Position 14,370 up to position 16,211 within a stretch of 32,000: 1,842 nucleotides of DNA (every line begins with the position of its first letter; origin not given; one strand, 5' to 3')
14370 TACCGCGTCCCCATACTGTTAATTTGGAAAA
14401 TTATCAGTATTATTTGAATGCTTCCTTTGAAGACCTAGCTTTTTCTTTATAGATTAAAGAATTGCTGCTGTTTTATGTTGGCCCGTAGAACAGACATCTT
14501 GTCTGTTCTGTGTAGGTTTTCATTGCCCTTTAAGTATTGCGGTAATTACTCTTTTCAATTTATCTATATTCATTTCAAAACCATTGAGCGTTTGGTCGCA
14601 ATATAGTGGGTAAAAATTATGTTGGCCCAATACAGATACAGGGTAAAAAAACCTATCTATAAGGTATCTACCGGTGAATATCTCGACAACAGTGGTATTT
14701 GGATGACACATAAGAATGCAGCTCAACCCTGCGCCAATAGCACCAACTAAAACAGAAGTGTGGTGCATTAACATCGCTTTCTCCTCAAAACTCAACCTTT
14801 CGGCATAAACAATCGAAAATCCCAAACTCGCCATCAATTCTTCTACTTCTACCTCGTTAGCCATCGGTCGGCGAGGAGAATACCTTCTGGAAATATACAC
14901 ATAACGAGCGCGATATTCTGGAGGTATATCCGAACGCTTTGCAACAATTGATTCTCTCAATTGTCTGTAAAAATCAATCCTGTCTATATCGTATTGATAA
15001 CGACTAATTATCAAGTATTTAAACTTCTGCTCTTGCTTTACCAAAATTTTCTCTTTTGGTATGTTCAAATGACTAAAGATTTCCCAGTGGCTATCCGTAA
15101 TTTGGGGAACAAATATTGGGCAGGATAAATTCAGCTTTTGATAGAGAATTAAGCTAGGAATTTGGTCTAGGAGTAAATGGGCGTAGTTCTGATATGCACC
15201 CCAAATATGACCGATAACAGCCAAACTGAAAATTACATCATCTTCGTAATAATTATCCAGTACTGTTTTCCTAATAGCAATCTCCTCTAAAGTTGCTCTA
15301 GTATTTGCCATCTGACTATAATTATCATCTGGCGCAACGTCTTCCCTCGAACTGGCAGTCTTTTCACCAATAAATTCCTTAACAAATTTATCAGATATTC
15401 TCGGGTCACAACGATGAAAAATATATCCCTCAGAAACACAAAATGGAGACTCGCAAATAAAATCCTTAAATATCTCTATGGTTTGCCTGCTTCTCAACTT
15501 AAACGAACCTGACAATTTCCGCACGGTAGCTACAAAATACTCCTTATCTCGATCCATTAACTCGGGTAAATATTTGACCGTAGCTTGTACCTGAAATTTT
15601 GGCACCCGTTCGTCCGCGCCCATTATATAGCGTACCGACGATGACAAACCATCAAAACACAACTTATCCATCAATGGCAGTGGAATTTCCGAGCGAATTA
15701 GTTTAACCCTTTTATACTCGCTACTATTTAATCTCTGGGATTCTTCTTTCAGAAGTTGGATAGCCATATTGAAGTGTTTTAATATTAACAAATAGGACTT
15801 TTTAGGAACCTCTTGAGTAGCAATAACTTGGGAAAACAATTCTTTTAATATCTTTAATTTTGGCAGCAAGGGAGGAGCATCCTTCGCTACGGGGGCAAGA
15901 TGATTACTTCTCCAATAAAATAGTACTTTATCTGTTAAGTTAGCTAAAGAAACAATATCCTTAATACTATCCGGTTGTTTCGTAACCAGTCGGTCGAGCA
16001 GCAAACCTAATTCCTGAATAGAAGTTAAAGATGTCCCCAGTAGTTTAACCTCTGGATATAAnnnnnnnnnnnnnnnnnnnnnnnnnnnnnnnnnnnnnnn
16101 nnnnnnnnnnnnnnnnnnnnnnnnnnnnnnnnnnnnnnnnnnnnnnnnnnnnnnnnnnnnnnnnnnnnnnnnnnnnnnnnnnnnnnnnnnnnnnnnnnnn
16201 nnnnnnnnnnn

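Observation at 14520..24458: Operon of two soluble TPR-fused glycosyltransferase giants with no carrier-lipid machinery: candidate direct protein-glycosylation assembly line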

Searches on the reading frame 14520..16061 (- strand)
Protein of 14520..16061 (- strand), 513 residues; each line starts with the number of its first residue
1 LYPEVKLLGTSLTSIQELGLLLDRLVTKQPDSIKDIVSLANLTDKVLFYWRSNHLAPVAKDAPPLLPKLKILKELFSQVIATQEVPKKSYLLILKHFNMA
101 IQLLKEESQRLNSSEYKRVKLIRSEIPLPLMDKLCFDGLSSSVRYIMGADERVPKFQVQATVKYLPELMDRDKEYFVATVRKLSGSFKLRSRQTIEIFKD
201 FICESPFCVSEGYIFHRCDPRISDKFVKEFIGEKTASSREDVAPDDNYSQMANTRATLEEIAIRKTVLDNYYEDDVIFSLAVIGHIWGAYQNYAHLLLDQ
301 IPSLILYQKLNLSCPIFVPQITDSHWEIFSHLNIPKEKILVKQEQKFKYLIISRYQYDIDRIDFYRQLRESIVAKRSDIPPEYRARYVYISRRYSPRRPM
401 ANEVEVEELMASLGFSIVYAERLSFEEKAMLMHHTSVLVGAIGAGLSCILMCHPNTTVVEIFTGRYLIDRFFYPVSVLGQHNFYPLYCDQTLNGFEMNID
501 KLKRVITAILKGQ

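Call 5: search_protein_families(library=pfam, proteins=[window:14520-15959:-], max_evalue=0.1)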
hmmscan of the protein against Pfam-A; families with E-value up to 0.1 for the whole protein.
window:14520-15959:- (479 aa): 1 family
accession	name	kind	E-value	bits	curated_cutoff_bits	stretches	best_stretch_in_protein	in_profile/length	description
PF04577.19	Glyco_transf_61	-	1.4e-19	71.1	27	1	259-425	1-137/137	Glycosyltransferase 61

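Call 20: find_homologous_proteins(query=window:14520-16061:-)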
Query window:14520-16061:- (513 aa): 9 proteins with E <= 0.001 among 8000 candidates.
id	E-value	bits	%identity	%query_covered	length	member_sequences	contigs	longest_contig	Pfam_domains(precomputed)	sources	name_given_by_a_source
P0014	1.8e-285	966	84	100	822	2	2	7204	PF13431.13,PF25062.2,PF12583.15,PF13414.13,PF13176.13,PF12569.15,PF13428.13,PF13374.13,PF14559.13,PF00515.35,PF13424.13,PF13432.13,PF04577.20,PF13181.13,PF07719.24,PF13174.13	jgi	jgi:tetratricopeptide (TPR) repeat protein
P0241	4.1e-196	671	62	99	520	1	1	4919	PF04577.20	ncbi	ncbi:glycosyltransferase family 61 protein, partial [Arthrospira platensis SPKY2]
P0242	7.5e-177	607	56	100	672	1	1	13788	PF14559.13,PF13424.13,PF04577.20,PF07719.24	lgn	-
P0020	1.8e-157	543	54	93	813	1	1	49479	PF13431.13,PF23914.2,PF13414.13,PF13176.13,PF12569.15,PF13428.13,PF13374.13,PF14559.13,PF24575.2,PF00515.35,PF22860.3,PF12895.14,PF13424.13,PF21033.5,PF13432.13,PF04577.20,PF13429.13,PF13181.13,PF07719.24,PF13174.13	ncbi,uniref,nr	ncbi:MAG: DUF563 domain-containing protein [Okeania sp. SIO3I5]|uniref:tetratricopeptide repeat prot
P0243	8.1e-156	538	54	93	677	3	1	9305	PF14559.13,PF13414.13,PF00515.35,PF13424.13,PF13432.13,PF04577.20,PF13428.13,PF13181.13,PF07719.24,PF13174.13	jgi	jgi:tetratricopeptide (TPR) repeat protein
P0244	4.0e-144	499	52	97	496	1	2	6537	PF04577.20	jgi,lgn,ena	jgi:hypothetical protein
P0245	4.7e-132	460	61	67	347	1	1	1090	PF04577.20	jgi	jgi:hypothetical protein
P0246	2.5e-67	246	33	96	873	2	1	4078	PF13431.13,PF23914.2,PF13414.13,PF21545.4,PF13176.13,PF13428.13,PF25064.2,PF13374.13,PF14559.13,PF24575.2,PF13371.13,PF00515.35,PF12895.14,PF13424.13,PF13432.13,PF04577.20,PF13181.13,PF14561.13,PF07719.24,PF13174.13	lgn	-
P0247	2.8e-61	226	57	34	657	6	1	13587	PF25063.1,PF13431.13,PF23914.2,PF13414.13,PF13176.13,PF12569.15,PF13428.13,PF07721.21,PF14559.13,PF24575.2,PF13371.13,PF17874.8,PF00515.35,PF22860.3,PF12895.14,PF13424.13,PF21033.5,PF13432.13,PF13429.13,PF13181.13,PF07719.24,PF13174.13,PF20308.5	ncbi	-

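Call 21: search_solved_structures(query=window:14520-16061:-, max_evalue=1)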
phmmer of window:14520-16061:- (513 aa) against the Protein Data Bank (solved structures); distinct sequences matched with E-value up to 1: 0.

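Call 50: find_related_loci(query=A4, collection=metagenome_contigs, flank=10000)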
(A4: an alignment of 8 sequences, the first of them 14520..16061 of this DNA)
Query A4 (513 aa) in metagenome_contigs; peptide patterns used: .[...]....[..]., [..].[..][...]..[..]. (x = any residue, [..] = any of these).
399 stretches matched a pattern; 1 encode a relative of the query (tblastn E <= 1e-3); 1 distinct loci.
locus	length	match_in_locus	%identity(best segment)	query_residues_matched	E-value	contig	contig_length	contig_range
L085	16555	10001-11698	58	1-512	0e+0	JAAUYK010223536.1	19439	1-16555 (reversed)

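Call 55: search_protein_families(library=pfam, proteins=[L085:1318-5088:+, L085:5150-8020:+, L085:12104-12823:-, L085:13002-15527:+], max_evalue=0.0001)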
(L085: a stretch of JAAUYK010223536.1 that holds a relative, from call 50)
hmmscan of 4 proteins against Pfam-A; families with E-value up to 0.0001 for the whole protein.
L085:1318-5088:+ (1256 aa): 19 families
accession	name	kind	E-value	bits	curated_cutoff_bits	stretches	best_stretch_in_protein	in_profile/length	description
PF00534.26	Glycos_transf_1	-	2.5e-26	92.7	26.4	2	760-910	10-165/172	Glycosyl transferases group 1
PF13692.12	Glyco_trans_1_4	-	2.8e-24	86.5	27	2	767-897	3-136/142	Glycosyl transferases group 1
PF13469.12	Sulfotransfer_3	-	7.5e-22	79.1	27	1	1005-1201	3-214/216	Sulfotransferase family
PF00515.34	TPR_1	-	9.2e-21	73.2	27.8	2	44-75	3-34/34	Tetratricopeptide repeat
PF07719.23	TPR_2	-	2.4e-19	68.2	27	1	45-75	4-34/34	Tetratricopeptide repeat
PF13524.12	Glyco_trans_1_2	-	3.3e-17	63.2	25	1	376-516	10-141/144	Glycosyl transferase-like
PF13431.12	TPR_17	-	8.3e-15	54.2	24.4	1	64-97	1-34/34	Tetratricopeptide repeat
PF13181.12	TPR_8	-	1.1e-13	50.6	25.7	1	44-75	3-34/34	Tetratricopeptide repeat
PF13414.12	TPR_11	-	1.6e-13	50.5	26.8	1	49-87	1-39/42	TPR repeat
PF13579.12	Glyco_trans_4_4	-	5.1e-12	46.8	29.7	1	575-744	16-151/158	Glycosyl transferase 4-like domain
PF13176.12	TPR_7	-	5.6e-12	45.2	27.9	0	44-73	1-30/36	Tetratricopeptide repeat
PF13424.12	TPR_12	-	1.5e-11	44.8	30.1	1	11-71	6-74/77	Tetratricopeptide repeat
PF00685.33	Sulfotransfer_1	-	2e-11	44.2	22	1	1003-1202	3-184/255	Sulfotransferase domain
PF13439.12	Glyco_transf_4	-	3.8e-11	43.7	28.5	1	575-744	18-158/170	Glycosyltransferase Family 4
PF13432.12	TPR_16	-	4.8e-11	43.3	32.7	1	47-108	2-63/65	Tetratricopeptide repeat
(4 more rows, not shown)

L085:5150-8020:+ (956 aa): 3 families
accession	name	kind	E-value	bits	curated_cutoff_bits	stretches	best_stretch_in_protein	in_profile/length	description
PF13469.12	Sulfotransfer_3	-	3.1e-18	67.3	27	1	15-213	3-216/216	Sulfotransferase family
PF05050.19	Methyltransf_21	-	1.4e-15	58.2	22.7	1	368-525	3-171/173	Methyltransferase FkbM domain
PF00685.33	Sulfotransfer_1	-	3.9e-12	46.5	22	1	15-218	5-197/255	Sulfotransferase domain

L085:12104-12823:- (239 aa): 2 families
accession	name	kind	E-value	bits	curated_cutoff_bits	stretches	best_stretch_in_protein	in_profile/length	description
PF05050.19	Methyltransf_21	-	3.4e-14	53.8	22.7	1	54-204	1-153/173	Methyltransferase FkbM domain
PF05575.17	V_cholerae_RfbT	-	4.6e-06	26.6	27.9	1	48-191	79-218/286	Vibrio cholerae RfbT protein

L085:13002-15527:+ (841 aa): 18 families
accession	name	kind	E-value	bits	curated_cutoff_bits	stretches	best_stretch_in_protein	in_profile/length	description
PF13692.12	Glyco_trans_1_4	-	7.8e-23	81.8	27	1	660-804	1-142/142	Glycosyl transferases group 1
PF00535.33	Glycos_transf_2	-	6.2e-22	78.7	23.3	1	203-326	1-128/168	Glycosyl transferase family 2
PF13414.12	TPR_11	-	7e-22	77.3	26.8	3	36-71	6-41/42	TPR repeat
PF00515.34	TPR_1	-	1.3e-19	69.6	27.8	1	25-56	2-33/34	Tetratricopeptide repeat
PF07719.23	TPR_2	-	5.7e-18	63.9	27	1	26-56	3-33/34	Tetratricopeptide repeat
PF13431.12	TPR_17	-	4.6e-15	55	24.4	1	13-44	2-33/34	Tetratricopeptide repeat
PF14559.12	TPR_19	-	6.6e-13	49.2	25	2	4-56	5-57/68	Tetratricopeptide repeat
PF13181.12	TPR_8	-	2.2e-12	46.5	25.7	1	25-56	2-33/34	Tetratricopeptide repeat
PF00534.26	Glycos_transf_1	-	8.1e-12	45.4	26.4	1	656-771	11-123/172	Glycosyl transferases group 1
PF13424.12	TPR_12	-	3.1e-10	40.5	30.1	1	6-53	26-74/77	Tetratricopeptide repeat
PF13428.12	TPR_14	-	6.2e-10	39.2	23.5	0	30-64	7-41/44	Tetratricopeptide repeat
PF13432.12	TPR_16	-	3.4e-09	37.4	32.7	0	2-58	9-65/65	Tetratricopeptide repeat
PF23914.1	TPR_CcmH_CycH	-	1.1e-08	35.5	42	1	16-97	42-124/158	Cytochrome c-type biogenesis protein H TPR domain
PF13176.12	TPR_7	-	3e-08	33.6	27.9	0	29-56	4-31/36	Tetratricopeptide repeat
PF13641.12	Glyco_tranf_2_3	-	2.9e-07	31.2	27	1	200-416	1-216/230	Glycosyltransferase like family 2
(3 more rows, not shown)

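Call 63: predict_structure(alignment_id=A4)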
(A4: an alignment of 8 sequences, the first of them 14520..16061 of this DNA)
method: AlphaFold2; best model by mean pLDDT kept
length: 513 residues; sequences in the alignment: 8
mean_pLDDT: 48.6   pTM: 0.36
mean pLDDT of the five models: 48.6, 46.9, 44.2, 38.2, 35.4
residues with pLDDT >= 90: 17; 70-90: 100; 50-70: 106; < 50: 290
segments of 3 or more residues with pLDDT < 50: 1-12, 49-58, 113-362, 374-376, 465-471
pLDDT, mean of each block of 10 residues (from residue 1): 25 58 67 68 57 38 74 80 68 68 64 36 30 27 23 31 28 33 29 24 20 22 32 28 24 28 27 24 23 28 36 33 41 44 36 37 49 53 75 68 91 87 63 80 56 77 53 56 80 80 89 69
secondary structure, 60 per line:
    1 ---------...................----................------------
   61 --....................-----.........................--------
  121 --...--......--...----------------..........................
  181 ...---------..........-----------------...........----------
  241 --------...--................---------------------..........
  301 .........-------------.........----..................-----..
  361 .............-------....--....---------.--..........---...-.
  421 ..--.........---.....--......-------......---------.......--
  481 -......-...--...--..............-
elements in order: H10-28 H33-48 H63-82 H88-112 H128-133 H155-183 H193-202 H220-230 H254-269 H291-309 H323-331 H336-353 H359-373 H381-384 E387-390 H403-412 E416-418 H425-433 E437-441 H444-449 E457-462 H472-478 E482-487 E489-491 E494-496 H499-512
